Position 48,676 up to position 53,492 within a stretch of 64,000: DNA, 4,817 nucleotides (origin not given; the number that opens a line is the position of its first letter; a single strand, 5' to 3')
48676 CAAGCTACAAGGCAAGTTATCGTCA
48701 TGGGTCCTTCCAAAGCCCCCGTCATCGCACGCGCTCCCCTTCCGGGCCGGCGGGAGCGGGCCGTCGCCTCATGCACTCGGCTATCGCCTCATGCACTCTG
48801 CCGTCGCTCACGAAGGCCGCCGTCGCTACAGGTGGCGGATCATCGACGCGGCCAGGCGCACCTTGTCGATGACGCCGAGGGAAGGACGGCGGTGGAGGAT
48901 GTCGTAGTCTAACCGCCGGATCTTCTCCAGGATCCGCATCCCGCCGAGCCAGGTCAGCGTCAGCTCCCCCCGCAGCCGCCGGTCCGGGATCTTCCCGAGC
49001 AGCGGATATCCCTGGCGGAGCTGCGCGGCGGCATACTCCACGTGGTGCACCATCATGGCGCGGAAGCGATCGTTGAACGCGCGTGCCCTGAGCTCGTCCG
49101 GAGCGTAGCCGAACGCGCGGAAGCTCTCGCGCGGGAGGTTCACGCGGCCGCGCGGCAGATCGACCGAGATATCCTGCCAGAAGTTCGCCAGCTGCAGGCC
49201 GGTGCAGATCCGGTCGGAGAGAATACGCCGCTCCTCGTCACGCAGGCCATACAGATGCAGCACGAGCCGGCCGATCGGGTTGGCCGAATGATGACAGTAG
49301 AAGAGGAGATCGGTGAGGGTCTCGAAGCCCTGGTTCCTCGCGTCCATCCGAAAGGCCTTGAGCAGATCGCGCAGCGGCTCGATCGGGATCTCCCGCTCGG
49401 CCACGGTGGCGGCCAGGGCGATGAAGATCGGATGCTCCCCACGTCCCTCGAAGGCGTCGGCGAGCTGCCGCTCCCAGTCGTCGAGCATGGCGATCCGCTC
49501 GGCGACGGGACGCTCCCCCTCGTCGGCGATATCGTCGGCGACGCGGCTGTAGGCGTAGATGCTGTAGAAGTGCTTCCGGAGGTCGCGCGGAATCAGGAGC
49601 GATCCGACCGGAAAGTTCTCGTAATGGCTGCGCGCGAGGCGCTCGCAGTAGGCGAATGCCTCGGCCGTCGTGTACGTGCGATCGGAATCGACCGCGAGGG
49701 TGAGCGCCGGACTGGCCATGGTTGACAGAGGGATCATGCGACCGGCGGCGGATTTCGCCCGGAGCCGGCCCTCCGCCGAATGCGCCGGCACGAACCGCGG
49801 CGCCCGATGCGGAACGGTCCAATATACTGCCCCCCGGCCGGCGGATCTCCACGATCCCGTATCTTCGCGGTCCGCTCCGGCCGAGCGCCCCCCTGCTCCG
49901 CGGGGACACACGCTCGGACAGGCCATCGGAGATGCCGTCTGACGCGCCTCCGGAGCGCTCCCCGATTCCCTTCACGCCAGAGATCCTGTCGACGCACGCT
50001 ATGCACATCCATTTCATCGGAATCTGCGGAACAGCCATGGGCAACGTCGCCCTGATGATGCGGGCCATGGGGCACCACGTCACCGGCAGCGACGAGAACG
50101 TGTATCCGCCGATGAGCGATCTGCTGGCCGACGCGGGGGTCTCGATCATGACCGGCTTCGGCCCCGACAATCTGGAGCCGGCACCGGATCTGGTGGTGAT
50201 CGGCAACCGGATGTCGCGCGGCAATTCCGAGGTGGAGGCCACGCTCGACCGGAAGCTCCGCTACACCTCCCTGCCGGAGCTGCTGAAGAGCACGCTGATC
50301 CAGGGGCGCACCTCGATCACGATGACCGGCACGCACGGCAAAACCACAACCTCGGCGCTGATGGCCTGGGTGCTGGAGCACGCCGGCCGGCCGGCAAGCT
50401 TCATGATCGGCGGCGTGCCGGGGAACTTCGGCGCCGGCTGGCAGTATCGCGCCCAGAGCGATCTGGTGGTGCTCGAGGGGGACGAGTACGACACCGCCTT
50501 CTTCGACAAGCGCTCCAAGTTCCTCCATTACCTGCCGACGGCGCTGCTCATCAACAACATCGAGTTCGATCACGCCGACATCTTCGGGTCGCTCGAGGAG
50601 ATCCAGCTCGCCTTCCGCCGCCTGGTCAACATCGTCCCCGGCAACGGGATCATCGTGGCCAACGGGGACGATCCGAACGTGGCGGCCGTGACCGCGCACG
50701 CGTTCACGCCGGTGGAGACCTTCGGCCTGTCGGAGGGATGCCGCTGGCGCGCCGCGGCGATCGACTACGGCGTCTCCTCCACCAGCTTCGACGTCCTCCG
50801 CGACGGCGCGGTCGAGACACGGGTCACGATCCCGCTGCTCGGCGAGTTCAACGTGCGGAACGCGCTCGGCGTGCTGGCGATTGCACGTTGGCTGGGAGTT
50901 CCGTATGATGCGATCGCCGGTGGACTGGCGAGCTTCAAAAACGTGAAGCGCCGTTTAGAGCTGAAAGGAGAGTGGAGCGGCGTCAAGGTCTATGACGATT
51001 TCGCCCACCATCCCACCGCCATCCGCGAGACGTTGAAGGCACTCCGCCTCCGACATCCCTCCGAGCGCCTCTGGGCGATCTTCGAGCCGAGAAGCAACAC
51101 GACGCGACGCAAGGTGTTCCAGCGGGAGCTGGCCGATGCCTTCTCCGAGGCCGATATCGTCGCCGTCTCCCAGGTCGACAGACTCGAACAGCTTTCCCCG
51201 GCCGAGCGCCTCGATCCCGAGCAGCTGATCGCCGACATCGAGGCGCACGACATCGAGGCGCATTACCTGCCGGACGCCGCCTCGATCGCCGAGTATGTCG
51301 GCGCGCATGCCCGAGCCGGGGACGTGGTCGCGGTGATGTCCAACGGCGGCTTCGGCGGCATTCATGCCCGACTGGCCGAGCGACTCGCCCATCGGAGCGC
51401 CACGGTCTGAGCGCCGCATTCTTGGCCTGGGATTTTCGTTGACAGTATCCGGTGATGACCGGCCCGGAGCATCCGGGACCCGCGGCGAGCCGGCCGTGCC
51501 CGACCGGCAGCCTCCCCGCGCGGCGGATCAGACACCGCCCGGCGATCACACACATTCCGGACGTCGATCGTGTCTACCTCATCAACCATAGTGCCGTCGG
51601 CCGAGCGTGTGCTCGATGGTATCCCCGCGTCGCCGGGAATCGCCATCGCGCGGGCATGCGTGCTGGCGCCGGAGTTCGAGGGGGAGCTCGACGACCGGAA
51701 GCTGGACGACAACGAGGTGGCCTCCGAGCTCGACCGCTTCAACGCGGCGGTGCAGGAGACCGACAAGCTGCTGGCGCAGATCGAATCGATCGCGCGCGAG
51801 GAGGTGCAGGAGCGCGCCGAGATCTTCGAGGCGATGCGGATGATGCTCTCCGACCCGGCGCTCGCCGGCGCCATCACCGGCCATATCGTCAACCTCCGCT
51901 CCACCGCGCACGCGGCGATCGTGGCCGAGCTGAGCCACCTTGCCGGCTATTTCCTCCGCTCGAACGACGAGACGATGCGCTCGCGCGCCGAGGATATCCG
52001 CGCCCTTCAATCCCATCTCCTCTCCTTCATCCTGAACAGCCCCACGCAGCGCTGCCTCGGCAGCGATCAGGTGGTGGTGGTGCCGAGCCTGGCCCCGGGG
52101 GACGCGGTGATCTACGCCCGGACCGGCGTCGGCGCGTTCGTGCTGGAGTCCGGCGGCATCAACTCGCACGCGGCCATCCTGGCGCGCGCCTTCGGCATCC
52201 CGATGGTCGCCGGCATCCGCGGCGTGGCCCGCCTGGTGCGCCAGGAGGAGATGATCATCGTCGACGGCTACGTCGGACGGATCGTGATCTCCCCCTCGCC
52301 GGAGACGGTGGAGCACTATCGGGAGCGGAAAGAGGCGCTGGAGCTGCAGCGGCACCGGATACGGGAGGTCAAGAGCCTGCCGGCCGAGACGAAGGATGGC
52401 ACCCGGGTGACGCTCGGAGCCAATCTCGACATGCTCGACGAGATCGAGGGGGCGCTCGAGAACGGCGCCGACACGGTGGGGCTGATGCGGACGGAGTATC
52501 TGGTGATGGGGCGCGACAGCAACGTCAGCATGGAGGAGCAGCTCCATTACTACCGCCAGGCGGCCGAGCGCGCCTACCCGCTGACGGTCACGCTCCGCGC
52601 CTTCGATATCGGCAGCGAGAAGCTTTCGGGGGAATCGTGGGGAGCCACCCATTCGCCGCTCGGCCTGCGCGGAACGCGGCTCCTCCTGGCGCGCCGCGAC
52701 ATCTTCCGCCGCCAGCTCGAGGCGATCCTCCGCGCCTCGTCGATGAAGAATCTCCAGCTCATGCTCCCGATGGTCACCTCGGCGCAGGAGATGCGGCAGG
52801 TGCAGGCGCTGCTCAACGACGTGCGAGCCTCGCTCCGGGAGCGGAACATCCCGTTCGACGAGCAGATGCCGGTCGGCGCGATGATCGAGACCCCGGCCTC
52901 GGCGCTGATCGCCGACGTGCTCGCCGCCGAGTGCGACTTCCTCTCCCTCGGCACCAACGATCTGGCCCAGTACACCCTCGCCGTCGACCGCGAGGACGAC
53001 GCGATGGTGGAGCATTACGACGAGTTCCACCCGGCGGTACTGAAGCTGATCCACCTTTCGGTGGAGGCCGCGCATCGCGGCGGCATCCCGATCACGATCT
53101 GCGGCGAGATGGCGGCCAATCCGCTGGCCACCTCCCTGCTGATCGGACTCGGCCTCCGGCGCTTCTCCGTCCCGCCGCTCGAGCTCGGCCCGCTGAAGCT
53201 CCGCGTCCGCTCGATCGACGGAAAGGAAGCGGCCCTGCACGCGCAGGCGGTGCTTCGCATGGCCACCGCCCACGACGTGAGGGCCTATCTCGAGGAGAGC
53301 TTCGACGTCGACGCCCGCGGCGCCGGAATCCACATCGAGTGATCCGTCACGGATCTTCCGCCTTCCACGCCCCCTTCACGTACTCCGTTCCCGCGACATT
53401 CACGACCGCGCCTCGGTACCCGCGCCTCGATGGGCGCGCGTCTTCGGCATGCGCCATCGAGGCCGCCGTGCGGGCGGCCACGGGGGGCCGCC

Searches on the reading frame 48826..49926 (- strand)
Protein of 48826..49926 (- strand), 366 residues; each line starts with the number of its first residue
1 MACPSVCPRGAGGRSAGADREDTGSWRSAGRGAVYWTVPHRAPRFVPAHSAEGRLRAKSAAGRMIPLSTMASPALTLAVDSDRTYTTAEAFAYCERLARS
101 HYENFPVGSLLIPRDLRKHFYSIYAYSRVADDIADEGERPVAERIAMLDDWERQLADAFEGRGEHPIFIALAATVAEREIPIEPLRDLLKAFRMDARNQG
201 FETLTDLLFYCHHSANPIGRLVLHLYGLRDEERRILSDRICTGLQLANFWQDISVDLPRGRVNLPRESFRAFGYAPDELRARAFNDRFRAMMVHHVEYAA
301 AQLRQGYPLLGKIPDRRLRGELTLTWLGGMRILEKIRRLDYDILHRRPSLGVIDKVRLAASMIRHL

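Call 29: search_protein_families(library=pfam, proteins=[window:48826-49926:-], max_evalue=0.001)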
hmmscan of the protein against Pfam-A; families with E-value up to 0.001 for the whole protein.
window:48826-49926:- (366 aa): 1 family
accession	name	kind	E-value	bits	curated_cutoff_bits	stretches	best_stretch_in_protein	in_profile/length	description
PF00494.24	SQS_PSY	-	2.2e-64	218.1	26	1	99-350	2-259/263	Squalene/phytoene synthase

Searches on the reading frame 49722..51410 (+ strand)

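Call 29: search_protein_families(library=pfam, proteins=[window:49722-51410:+], max_evalue=0.001)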
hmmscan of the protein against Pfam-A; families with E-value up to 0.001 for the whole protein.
window:49722-51410:+ (562 aa): 3 families
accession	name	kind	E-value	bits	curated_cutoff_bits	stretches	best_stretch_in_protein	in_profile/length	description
PF08245.18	Mur_ligase_M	-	1.3e-25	91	24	1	202-388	2-200/200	Mur ligase middle domain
PF02875.26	Mur_ligase_C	-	1.8e-19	71.3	28.4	1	410-542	1-127/127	Mur ligase, glutamate ligase domain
PF01225.30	Mur_ligase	-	1.5e-18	67.4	21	1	95-190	1-89/95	Mur ligase family, catalytic domain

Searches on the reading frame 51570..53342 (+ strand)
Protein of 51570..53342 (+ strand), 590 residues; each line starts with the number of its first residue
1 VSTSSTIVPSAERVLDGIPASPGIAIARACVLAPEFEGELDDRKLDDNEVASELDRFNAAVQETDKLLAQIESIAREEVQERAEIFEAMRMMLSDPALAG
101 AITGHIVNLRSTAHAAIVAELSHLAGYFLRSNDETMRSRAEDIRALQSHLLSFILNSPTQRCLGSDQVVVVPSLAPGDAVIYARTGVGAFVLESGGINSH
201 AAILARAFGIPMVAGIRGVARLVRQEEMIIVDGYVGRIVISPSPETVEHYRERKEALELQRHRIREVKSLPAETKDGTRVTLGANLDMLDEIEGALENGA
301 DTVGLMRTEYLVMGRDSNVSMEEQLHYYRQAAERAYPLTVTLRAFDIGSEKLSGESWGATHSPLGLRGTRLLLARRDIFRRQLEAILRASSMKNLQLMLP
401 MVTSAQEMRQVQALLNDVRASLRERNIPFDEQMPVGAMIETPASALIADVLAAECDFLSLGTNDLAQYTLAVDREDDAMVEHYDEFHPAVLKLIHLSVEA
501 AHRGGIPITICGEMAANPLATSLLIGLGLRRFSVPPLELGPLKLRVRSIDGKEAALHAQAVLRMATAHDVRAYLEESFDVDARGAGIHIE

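Call 29: search_protein_families(library=pfam, proteins=[window:51570-53342:+], max_evalue=0.001)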
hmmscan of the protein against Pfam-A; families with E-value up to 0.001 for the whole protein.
window:51570-53342:+ (590 aa): 3 families
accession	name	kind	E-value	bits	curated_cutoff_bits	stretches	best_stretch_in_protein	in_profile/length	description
PF02896.24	PEP-utilizers_C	-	5.7e-88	295.3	22.8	1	263-549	3-291/293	PEP-utilising enzyme, PEP-binding domain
PF05524.18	PEP-utilisers_N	-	1.1e-23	84.1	24.4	1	17-139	2-121/121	PEP-utilising enzyme, N-terminal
PF00391.29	PEP-utilizers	-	2.2e-17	62.8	23.1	1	166-236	4-72/72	PEP-utilising enzyme, mobile domain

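Call 85: find_homologous_proteins(query=window:51570-53342:+, max_evalue=1e-30)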
Query window:51570-53342:+ (590 aa): 7257 proteins with E <= 1e-30 among 8000 candidates; the best 120 are listed.
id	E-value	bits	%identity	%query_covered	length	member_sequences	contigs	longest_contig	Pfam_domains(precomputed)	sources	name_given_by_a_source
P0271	0.0e+0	1271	100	100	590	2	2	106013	PF05524.19,PF00391.30,PF02896.25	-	-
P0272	0.0e+0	1032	84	94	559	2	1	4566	PF05524.19,PF00391.30,PF02896.25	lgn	-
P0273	1.7e-298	1009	83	94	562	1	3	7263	PF05524.19,PF00391.30,PF02896.25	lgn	-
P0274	1.3e-221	755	62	95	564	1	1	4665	PF05524.19,PF00391.30,PF02896.25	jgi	jgi:phosphotransferase system enzyme I (PtsI)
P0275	1.8e-220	751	62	97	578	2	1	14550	PF05524.19,PF00391.30,PF02896.25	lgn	-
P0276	2.2e-220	751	61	96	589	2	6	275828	PF05524.19,PF00391.30,PF02896.25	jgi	jgi:phosphotransferase system enzyme I (PtsI)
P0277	4.7e-220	750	60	96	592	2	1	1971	PF05524.19,PF00391.30,PF02896.25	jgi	jgi:phosphotransferase system enzyme I (PtsI)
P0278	6.0e-220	750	62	95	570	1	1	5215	PF05524.19,PF00391.30,PF02896.25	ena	-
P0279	1.7e-219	748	60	97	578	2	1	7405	PF05524.19,PF00391.30,PF02896.25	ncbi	ncbi:MAG: phosphoenolpyruvate--protein phosphotransferase [Candidatus Kapaibacterium sp.]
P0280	3.0e-218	744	62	97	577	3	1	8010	PF05524.19,PF00391.30,PF02896.25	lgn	-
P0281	6.5e-218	743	61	98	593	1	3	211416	PF05524.19,PF00391.30,PF02896.25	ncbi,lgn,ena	-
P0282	2.1e-217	741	61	97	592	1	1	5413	PF05524.19,PF00391.30,PF02896.25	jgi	jgi:phosphotransferase system enzyme I (PtsI)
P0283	1.4e-216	738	62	95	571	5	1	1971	PF05524.19,PF00391.30,PF02896.25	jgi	jgi:phosphotransferase system enzyme I (PtsI)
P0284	3.7e-216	737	61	97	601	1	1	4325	PF05524.19,PF00391.30,PF02896.25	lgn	-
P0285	4.8e-216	737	60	97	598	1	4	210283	PF05524.19,PF00391.30,PF02896.25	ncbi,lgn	-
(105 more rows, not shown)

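Call 86: find_encoding_contigs(protein=P0271, flank=10000, max_places=4)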
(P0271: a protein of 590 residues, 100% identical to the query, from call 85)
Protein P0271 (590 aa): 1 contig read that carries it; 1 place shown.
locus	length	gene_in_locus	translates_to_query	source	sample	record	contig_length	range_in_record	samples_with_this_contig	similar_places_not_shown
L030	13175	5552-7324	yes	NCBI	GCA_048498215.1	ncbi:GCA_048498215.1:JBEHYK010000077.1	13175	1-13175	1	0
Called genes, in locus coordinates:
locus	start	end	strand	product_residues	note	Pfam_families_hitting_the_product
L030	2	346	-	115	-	?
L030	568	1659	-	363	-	-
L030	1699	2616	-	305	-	PF00494:SQS_PSY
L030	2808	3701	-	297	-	PF00494:SQS_PSY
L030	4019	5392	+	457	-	PF01225:Mur_ligase, PF08245:Mur_ligase_M, PF02875:Mur_ligase_C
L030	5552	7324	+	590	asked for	PF05524:PEP-utilisers_N, PF00391:PEP-utilizers, PF02896:PEP-utilizers_C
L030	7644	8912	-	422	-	PF12679:ABC2_membrane_2, PF12698:ABC2_membrane_3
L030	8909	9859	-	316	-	PF00005:ABC_tran, PF13304:AAA_21, PF13732:DrrA1-3_C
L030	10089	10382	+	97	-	PF11146:DUF2905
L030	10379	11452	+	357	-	PF01515:PTA_PTB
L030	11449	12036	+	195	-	-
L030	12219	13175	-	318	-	?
